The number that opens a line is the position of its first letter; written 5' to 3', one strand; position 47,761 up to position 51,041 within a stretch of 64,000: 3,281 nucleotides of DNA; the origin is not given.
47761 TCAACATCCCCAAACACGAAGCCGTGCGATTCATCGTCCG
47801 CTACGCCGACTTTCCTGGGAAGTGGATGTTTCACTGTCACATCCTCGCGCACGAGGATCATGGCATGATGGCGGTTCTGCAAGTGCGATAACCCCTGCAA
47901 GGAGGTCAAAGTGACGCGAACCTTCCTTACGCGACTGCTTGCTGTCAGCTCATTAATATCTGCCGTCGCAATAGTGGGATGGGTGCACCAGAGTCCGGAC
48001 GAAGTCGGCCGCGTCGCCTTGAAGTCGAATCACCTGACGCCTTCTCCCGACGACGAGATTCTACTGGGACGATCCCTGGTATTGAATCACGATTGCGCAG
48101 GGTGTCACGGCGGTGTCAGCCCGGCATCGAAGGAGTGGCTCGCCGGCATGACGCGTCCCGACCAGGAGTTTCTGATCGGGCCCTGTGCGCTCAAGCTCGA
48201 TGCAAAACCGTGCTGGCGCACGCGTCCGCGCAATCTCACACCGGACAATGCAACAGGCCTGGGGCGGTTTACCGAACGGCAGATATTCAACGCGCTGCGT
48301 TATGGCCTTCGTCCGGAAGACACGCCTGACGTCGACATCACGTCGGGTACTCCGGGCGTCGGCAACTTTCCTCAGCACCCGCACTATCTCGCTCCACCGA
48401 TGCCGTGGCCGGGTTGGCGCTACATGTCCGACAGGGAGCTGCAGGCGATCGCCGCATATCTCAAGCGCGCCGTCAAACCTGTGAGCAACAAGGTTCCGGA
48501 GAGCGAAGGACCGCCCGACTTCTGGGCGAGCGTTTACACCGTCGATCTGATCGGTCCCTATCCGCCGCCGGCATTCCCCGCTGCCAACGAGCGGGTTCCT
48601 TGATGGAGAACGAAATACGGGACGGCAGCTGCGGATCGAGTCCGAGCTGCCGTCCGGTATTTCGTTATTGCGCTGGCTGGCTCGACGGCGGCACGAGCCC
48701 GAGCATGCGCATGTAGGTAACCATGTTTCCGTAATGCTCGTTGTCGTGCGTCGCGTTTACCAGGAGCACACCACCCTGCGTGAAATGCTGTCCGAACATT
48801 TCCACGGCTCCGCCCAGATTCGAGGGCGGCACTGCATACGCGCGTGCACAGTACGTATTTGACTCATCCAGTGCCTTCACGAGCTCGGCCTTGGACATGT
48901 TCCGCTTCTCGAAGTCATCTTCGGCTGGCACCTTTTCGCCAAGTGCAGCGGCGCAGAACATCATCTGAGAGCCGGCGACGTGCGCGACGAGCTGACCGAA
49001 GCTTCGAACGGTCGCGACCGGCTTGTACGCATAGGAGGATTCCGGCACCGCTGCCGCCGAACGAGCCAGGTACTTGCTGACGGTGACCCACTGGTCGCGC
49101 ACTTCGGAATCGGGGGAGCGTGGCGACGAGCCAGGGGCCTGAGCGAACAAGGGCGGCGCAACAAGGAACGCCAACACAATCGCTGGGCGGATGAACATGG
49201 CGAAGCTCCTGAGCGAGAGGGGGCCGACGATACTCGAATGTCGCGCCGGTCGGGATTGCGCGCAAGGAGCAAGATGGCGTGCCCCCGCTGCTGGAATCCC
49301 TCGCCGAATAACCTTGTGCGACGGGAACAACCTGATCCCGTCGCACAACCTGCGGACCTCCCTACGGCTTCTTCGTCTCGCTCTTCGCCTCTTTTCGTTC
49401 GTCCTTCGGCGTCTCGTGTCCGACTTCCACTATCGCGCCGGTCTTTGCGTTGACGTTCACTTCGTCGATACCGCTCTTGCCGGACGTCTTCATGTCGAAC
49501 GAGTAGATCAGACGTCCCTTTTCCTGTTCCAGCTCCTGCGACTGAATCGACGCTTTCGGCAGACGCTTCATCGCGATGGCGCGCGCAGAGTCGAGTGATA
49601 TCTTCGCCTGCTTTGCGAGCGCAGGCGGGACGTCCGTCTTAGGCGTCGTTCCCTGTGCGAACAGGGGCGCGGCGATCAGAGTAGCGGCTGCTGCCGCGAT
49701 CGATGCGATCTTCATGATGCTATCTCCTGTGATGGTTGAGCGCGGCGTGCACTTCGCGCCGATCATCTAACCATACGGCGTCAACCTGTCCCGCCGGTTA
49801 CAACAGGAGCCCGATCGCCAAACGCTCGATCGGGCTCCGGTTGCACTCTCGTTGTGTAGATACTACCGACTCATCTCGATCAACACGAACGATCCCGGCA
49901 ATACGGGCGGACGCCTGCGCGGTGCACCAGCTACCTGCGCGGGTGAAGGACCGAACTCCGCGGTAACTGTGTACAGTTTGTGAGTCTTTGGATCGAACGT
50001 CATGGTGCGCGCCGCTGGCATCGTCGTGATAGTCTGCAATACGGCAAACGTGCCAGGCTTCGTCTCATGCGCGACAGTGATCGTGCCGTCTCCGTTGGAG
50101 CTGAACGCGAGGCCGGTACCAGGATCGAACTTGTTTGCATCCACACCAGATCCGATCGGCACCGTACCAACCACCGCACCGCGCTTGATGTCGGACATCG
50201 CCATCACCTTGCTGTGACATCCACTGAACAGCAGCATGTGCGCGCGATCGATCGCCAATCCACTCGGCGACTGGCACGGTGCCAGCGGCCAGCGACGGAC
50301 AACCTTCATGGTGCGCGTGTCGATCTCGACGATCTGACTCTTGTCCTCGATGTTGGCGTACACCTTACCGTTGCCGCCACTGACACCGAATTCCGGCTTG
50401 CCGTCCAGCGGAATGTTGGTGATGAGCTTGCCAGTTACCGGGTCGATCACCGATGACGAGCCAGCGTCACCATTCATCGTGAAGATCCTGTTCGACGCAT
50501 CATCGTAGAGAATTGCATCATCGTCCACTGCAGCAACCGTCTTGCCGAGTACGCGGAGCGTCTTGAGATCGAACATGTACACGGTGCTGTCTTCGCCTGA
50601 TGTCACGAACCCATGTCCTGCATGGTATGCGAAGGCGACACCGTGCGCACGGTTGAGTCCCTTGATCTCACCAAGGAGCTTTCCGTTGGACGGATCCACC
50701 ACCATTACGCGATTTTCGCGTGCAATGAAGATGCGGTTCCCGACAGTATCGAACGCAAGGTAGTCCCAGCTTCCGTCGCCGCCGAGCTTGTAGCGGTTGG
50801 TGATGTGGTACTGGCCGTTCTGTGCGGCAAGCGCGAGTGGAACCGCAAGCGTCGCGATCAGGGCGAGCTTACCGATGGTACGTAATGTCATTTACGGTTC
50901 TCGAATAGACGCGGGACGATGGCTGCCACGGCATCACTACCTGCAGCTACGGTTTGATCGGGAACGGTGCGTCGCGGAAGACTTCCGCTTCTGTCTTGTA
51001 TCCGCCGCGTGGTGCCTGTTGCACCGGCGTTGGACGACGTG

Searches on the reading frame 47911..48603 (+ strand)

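Call 58: search_protein_families(library=pfam, proteins=[window:47911-48603:+], max_evalue=0.001)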
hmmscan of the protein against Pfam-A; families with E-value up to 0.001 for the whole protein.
window:47911-48603:+ (230 aa): 1 family
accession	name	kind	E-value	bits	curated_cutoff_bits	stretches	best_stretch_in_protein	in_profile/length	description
PF00034.26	Cytochrom_C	-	0.00076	21.2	21.3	0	158-185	62-87/90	Cytochrome c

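Call 60: search_protein_families(library=ncbifam, proteins=[window:47911-48603:+], max_evalue=0.001)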
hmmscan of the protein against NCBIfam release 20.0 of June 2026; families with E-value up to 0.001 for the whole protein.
window:47911-48603:+ (230 aa): 0 families

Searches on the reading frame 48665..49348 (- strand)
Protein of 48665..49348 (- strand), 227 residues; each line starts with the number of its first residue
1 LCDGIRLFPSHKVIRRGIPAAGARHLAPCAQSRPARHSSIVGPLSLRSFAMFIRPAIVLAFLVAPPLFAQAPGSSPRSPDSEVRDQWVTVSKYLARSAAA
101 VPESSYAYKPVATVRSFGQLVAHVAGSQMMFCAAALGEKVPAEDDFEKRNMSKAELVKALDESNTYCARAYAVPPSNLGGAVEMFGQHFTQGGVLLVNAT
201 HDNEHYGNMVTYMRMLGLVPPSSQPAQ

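Call 58: search_protein_families(library=pfam, proteins=[window:48665-49348:-], max_evalue=0.001)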
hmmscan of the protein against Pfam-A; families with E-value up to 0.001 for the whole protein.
window:48665-49348:- (227 aa): 2 families
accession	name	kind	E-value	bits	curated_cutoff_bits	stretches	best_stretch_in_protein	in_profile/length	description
PF12867.12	DinB_2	-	2.2e-11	44.8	24.8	1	93-207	8-126/128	DinB superfamily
PF05163.17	DinB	-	1.4e-07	32.1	23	1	86-222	11-151/165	DinB family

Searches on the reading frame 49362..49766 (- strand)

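Call 58: search_protein_families(library=pfam, proteins=[window:49362-49766:-], max_evalue=0.001)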
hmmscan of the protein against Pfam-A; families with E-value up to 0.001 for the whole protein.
window:49362-49766:- (134 aa): 1 family
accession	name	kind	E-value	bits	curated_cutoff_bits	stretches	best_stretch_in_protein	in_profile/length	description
PF03413.25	PepSY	-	4.8e-10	40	24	1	55-115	1-59/60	Peptidase propeptide and YPEB domain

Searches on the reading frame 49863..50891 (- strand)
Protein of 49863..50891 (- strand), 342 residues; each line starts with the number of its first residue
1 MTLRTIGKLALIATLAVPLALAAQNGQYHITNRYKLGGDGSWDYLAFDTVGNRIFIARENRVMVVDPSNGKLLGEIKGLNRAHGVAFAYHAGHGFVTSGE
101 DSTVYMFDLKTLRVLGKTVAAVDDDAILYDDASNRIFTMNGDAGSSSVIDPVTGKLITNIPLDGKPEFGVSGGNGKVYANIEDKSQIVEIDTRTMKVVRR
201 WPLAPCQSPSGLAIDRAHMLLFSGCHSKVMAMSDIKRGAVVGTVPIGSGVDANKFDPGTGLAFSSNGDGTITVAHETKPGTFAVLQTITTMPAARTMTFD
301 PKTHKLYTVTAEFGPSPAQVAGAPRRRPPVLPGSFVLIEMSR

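Call 59: search_protein_families(library=pfam, proteins=[window:49863-50891:-], max_evalue=0.001)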
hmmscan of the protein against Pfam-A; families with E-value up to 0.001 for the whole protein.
window:49863-50891:- (342 aa): 3 families
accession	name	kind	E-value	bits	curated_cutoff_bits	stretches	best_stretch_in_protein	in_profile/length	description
PF16819.11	DUF5074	-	7.6e-06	25.6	27.2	1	59-197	71-218/353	Domain of unknown function (DUF5074)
PF25174.1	Beta-prop_THOC3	-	1.9e-05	24.2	305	0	45-115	135-206/272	THOC3 beta-propeller domain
PF23414.1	Beta-prop_EML_2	-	0.00026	20.9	90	0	93-158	11-75/266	Echinoderm microtubule-associated protein second beta-propeller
